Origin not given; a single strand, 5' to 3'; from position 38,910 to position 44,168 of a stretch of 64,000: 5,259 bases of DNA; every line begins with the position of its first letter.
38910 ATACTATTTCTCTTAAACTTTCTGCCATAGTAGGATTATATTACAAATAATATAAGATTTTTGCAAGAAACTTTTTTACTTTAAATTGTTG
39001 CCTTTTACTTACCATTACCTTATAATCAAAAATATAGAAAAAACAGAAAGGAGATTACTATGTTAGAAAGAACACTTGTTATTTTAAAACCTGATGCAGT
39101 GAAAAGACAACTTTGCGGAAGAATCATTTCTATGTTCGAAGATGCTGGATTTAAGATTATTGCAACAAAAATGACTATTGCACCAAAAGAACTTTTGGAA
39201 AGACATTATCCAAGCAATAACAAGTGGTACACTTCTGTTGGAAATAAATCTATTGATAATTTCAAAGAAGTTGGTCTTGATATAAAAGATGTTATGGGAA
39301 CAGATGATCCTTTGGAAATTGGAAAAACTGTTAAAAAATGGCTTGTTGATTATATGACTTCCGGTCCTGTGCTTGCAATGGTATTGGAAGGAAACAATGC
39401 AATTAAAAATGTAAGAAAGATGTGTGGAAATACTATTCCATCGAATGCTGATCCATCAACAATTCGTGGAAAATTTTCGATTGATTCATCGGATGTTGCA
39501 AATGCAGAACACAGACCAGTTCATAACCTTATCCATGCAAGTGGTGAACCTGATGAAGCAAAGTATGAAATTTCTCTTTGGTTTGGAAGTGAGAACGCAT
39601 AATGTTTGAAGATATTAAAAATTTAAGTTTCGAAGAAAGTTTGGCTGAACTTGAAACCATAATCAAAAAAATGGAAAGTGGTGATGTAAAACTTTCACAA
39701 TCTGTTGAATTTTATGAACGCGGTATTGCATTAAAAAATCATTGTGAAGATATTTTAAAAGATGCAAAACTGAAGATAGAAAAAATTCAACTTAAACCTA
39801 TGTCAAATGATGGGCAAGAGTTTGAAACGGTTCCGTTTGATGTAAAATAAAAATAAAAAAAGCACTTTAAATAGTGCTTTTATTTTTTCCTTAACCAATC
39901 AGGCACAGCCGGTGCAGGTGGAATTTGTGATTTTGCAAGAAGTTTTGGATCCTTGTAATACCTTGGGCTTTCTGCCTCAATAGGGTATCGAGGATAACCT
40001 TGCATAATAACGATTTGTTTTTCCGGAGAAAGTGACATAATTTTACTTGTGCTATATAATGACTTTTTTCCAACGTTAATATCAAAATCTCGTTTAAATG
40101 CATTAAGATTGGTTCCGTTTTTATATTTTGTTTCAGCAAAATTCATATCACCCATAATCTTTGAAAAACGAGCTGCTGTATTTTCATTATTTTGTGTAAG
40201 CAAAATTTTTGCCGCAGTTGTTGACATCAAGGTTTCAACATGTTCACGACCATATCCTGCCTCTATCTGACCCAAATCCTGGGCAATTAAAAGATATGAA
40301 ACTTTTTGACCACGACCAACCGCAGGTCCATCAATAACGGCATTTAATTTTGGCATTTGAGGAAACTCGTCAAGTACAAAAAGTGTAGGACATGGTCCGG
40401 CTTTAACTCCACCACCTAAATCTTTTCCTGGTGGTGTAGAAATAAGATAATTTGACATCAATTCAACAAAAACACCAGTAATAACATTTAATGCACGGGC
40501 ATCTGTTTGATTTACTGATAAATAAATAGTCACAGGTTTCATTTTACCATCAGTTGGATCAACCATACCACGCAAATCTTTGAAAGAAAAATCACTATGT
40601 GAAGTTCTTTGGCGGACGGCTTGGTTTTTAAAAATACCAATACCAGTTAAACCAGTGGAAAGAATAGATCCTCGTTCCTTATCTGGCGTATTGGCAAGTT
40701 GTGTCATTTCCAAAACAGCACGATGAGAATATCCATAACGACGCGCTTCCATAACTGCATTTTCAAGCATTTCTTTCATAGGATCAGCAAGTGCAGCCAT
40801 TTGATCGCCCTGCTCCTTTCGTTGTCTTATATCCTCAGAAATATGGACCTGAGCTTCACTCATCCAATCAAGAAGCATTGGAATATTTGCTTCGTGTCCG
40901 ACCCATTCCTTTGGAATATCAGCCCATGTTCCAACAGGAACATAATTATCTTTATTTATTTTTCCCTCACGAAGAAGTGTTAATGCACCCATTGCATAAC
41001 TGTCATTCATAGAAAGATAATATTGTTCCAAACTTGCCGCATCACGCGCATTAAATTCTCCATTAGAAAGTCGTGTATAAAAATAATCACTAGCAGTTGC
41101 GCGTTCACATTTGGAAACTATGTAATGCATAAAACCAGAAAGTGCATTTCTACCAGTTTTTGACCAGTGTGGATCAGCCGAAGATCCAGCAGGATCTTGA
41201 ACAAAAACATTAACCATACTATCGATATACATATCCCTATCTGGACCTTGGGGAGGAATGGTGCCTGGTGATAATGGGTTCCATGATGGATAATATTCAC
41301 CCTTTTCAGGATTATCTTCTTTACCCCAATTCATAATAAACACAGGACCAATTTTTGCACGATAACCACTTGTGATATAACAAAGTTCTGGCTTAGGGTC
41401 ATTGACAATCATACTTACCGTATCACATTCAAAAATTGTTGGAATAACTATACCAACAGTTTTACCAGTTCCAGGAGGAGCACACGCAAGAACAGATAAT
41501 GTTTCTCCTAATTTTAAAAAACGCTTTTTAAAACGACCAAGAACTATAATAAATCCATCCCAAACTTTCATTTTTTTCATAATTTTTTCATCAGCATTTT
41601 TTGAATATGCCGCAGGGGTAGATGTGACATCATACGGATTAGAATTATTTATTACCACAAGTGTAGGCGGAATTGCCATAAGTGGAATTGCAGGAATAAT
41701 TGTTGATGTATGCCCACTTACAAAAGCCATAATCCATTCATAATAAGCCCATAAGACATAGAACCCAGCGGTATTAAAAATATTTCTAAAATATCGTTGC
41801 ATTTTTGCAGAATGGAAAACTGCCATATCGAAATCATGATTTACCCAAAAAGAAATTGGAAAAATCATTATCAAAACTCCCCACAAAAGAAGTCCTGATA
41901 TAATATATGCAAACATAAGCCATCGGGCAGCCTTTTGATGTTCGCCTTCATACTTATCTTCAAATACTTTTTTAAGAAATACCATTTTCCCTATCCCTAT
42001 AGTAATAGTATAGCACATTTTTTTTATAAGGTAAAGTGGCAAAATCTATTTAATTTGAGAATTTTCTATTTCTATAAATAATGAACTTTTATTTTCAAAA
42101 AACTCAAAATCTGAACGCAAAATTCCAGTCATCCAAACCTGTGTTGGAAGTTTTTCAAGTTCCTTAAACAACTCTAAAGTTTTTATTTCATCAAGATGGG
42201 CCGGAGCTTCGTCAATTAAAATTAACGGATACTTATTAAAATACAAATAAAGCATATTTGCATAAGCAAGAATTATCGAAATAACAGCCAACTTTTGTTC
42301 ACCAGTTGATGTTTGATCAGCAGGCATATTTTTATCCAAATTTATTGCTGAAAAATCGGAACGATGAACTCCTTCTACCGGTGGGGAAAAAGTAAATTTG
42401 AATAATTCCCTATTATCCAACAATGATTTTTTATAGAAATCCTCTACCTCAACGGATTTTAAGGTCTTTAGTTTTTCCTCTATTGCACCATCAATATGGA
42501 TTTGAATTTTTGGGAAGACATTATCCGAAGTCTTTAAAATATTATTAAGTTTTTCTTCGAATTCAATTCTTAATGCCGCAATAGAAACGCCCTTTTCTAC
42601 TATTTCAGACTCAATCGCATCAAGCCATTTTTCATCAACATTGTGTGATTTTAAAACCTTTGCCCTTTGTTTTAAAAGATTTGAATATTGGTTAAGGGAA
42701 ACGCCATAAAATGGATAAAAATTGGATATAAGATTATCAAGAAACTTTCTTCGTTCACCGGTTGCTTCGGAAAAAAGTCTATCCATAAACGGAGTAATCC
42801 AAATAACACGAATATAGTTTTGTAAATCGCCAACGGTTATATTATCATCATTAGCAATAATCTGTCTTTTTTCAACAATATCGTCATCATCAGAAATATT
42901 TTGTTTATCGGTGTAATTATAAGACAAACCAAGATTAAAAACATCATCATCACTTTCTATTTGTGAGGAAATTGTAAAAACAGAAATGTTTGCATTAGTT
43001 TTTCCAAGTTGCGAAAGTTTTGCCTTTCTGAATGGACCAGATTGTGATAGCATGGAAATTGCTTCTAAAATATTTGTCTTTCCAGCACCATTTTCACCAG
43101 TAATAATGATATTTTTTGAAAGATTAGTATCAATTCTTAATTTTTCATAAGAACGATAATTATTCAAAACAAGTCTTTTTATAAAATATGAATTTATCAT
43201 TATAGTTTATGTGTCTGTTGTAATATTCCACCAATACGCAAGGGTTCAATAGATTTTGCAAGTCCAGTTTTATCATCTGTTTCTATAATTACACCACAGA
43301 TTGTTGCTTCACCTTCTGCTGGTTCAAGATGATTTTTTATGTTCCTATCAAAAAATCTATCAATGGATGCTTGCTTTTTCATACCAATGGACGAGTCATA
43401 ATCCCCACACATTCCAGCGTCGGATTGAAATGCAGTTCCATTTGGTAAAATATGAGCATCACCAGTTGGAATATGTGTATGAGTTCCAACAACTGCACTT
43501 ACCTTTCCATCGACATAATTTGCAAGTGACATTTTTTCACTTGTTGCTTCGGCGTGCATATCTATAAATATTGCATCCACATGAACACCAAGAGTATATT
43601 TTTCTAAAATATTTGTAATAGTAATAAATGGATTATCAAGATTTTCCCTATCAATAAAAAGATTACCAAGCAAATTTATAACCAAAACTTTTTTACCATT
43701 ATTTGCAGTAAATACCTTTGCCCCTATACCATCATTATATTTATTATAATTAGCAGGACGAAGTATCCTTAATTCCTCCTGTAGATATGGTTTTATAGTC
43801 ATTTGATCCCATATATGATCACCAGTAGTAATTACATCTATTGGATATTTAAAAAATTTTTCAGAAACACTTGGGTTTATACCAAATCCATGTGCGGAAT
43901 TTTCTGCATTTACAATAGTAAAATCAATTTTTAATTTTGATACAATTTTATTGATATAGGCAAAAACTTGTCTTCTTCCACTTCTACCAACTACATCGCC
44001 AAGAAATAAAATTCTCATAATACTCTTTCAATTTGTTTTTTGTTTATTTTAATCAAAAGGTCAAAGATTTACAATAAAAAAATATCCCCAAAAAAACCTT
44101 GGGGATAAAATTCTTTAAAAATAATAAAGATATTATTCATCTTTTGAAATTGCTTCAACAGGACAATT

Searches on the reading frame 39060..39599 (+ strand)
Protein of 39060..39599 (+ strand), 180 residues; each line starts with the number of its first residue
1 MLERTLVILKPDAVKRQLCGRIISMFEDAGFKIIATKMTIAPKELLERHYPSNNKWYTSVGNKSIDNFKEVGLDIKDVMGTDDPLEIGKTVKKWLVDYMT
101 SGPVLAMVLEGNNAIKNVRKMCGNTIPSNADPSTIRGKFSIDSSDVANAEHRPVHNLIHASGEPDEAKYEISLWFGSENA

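Call 78: search_protein_families(library=pfam, proteins=[window:39060-39599:+], max_evalue=0.00001)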
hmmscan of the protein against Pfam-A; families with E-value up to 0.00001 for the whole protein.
window:39060-39599:+ (180 aa): 1 family
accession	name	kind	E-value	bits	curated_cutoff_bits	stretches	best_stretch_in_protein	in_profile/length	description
PF00334.24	NDK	-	8.2e-41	139.5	27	2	93-178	58-133/135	Nucleoside diphosphate kinase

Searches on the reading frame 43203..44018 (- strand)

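Call 78: search_protein_families(library=pfam, proteins=[window:43203-44018:-], max_evalue=0.00001)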
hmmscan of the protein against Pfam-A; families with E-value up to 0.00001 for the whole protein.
window:43203-44018:- (272 aa): 1 family
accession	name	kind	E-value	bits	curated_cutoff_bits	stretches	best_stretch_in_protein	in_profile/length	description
PF13277.11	YmdB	-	4.8e-95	318.1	27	1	4-259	1-252/253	YmdB-like protein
